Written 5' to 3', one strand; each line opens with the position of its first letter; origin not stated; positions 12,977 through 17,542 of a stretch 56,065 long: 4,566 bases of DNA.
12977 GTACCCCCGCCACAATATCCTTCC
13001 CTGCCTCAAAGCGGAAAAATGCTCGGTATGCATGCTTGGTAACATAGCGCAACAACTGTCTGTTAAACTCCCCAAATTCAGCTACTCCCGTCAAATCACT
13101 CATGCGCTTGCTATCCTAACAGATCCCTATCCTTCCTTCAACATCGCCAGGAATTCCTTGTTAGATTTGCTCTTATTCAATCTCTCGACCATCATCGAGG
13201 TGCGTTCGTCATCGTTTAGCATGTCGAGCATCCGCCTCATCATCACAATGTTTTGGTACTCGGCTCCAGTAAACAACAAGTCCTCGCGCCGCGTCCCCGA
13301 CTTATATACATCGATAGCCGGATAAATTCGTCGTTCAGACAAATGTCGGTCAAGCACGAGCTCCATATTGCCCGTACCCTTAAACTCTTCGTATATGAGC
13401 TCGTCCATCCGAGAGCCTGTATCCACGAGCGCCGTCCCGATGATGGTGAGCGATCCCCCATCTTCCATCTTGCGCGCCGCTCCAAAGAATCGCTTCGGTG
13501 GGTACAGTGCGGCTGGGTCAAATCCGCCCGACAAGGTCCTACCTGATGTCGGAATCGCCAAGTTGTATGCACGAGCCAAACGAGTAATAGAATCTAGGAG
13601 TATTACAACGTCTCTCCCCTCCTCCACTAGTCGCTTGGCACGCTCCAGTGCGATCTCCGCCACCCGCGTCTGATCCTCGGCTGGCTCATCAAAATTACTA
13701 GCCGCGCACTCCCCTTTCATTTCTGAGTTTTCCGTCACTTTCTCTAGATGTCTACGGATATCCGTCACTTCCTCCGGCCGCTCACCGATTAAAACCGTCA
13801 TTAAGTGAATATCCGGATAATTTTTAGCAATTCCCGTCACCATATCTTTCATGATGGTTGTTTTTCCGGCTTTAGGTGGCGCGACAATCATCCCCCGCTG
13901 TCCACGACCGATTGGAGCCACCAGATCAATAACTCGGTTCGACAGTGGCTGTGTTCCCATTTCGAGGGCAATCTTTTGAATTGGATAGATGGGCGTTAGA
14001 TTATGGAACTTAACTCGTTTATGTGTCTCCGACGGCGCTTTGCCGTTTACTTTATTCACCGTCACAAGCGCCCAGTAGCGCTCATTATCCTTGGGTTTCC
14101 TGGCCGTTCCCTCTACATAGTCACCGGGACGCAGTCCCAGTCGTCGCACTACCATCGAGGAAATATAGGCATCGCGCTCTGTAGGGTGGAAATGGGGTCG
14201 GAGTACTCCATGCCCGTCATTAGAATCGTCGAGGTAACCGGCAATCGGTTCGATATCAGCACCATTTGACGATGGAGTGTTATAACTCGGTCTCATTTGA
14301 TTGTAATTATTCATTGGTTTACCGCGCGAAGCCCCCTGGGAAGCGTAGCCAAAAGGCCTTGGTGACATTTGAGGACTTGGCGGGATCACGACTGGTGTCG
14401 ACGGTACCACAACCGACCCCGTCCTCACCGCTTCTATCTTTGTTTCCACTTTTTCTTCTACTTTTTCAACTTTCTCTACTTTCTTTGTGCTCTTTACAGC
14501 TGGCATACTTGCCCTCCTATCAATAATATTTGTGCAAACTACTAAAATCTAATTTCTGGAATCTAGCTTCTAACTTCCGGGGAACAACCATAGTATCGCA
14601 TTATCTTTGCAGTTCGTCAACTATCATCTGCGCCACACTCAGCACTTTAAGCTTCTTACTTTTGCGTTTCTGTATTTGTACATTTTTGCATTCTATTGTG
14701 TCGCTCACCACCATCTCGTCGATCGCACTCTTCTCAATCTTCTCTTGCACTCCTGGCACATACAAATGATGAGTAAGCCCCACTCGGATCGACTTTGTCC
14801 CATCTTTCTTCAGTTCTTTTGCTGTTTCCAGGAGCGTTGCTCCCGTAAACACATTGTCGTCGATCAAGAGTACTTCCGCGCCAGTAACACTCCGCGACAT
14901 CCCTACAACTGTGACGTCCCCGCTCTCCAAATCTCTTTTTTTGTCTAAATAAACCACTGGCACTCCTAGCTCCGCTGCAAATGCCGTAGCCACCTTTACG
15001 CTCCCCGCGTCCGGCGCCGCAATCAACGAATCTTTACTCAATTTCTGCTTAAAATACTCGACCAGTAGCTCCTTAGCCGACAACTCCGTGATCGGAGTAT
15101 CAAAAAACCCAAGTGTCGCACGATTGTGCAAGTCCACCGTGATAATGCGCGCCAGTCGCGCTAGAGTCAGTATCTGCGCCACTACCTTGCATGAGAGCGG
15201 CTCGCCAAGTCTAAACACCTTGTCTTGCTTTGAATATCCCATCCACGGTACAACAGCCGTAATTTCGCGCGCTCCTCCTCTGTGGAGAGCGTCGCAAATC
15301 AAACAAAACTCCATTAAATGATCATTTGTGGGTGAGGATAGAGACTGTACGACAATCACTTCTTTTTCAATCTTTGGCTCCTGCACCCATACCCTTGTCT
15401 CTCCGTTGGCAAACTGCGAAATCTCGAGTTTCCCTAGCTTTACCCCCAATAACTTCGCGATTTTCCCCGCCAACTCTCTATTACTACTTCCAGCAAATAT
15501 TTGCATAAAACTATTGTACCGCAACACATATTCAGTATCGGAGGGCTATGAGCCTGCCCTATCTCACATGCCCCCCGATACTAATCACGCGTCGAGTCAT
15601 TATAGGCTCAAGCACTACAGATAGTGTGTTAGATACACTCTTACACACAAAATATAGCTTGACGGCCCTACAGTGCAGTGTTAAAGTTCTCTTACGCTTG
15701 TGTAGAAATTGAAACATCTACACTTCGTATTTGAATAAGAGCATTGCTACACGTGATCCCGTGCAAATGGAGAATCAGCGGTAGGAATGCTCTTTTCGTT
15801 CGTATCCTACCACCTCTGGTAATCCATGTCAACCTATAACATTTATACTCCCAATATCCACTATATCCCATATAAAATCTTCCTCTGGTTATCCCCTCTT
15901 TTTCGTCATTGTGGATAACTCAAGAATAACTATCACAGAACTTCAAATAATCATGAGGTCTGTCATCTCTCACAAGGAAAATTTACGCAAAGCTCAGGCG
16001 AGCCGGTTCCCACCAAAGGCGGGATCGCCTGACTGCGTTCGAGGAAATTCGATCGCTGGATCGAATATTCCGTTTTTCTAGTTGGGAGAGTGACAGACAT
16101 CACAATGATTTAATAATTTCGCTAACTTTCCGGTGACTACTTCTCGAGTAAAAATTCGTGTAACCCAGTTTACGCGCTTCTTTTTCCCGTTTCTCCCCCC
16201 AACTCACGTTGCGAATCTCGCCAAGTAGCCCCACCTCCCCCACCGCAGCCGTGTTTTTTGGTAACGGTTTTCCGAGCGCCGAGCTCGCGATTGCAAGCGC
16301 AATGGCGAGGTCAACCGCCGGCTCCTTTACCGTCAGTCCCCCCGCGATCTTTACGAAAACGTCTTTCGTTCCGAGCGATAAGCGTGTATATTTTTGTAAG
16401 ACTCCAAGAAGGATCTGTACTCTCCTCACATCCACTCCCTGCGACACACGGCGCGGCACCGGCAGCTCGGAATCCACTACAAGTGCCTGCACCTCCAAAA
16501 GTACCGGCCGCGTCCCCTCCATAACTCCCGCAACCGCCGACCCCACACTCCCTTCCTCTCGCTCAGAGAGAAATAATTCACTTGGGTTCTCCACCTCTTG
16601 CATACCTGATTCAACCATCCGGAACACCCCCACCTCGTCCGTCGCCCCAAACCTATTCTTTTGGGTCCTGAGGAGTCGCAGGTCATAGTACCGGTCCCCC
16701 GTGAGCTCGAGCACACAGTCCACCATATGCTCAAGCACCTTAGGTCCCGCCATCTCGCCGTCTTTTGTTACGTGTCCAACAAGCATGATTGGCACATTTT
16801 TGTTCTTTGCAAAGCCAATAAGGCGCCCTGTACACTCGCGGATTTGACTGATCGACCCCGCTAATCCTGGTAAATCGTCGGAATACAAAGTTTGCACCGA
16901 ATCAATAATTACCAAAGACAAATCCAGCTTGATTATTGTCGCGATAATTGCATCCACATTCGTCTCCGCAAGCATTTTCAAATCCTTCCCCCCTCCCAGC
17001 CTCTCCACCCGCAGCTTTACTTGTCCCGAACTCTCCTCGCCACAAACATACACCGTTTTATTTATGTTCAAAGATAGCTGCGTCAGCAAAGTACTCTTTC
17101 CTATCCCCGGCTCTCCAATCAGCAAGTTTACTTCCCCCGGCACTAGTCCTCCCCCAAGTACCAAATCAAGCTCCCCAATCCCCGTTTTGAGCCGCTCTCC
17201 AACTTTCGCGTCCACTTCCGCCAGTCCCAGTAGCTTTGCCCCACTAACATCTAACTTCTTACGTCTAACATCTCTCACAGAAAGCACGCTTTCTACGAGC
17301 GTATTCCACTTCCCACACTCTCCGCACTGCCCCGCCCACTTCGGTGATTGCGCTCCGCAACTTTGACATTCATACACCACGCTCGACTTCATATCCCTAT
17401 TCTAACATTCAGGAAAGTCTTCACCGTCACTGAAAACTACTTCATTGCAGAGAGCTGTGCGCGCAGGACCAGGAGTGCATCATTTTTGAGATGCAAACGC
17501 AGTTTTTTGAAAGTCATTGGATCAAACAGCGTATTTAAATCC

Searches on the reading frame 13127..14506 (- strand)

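Call 69: search_protein_families(library=pfam, proteins=[window:13127-14506:-], max_evalue=0.00001)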
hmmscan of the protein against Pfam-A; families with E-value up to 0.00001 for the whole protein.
window:13127-14506:- (459 aa): 2 families
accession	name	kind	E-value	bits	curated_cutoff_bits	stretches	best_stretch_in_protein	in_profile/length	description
PF00006.31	ATP-synt_ab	-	6.7e-32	111.3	29.5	1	191-403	3-211/213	ATP synthase alpha/beta family, nucleotide-binding domain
PF07497.18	Rho_RNA_bind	-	2.3e-21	75.8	27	1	89-158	2-72/73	Rho termination factor, RNA-binding domain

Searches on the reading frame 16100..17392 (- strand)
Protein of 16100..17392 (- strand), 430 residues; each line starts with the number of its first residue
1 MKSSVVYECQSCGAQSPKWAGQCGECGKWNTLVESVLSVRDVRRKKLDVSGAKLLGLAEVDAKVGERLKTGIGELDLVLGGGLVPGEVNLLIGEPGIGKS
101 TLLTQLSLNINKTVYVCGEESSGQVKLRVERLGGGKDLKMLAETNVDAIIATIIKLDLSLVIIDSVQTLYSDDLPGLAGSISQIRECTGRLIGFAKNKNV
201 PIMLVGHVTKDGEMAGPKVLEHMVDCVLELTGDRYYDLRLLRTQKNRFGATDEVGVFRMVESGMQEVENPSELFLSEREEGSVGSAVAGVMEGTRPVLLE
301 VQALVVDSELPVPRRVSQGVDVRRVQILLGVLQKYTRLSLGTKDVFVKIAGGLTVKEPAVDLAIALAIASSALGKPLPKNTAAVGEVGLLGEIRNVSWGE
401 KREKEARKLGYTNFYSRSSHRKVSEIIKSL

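Call 69: search_protein_families(library=pfam, proteins=[window:16100-17392:-], max_evalue=0.00001)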
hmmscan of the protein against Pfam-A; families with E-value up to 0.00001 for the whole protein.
window:16100-17392:- (430 aa): 3 families
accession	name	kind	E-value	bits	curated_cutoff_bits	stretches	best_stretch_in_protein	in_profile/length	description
PF06745.19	ATPase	-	3.5e-13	49.9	26.6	1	68-144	1-80/231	KaiC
PF13481.12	AAA_25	-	1.6e-12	47.9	27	1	67-213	14-195/195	AAA domain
PF18073.7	Zn_ribbon_LapB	-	1.3e-11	44.4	25.7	1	7-34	1-28/28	Rubredoxin metal binding domain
